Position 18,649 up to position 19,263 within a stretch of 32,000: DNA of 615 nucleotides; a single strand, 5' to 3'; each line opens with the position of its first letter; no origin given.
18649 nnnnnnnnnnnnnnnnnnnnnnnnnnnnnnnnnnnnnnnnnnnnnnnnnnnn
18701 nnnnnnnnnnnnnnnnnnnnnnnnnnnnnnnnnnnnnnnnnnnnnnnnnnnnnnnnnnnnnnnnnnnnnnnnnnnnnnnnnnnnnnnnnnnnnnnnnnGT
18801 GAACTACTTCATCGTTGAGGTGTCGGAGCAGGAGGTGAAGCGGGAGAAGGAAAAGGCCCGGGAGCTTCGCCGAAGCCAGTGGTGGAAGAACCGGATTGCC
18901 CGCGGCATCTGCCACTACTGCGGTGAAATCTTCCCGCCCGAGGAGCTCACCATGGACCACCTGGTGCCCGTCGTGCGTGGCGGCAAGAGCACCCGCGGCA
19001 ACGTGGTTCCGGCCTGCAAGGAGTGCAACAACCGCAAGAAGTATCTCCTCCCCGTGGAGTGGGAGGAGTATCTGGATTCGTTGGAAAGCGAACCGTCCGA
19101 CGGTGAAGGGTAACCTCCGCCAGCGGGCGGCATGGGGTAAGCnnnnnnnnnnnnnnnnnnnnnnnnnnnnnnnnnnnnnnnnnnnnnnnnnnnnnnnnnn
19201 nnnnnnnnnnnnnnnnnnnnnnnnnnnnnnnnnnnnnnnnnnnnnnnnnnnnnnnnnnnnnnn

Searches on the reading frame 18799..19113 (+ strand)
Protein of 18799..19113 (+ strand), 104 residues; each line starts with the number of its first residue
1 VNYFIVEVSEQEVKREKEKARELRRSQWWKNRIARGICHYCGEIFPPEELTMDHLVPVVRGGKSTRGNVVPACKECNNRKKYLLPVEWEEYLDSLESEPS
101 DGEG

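Call 58: search_protein_families(library=pfam, proteins=[window:18799-19113:+], max_evalue=0.0001)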
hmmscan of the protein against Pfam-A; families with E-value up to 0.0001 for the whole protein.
window:18799-19113:+ (104 aa): 2 families
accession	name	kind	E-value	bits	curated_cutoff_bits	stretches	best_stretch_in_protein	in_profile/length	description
PF01844.29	HNH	-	9.1e-13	48.6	21.4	1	38-81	1-45/47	HNH endonuclease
PF14279.12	HNH_5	-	8.5e-12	45.3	27.5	1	38-81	1-44/56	HNH endonuclease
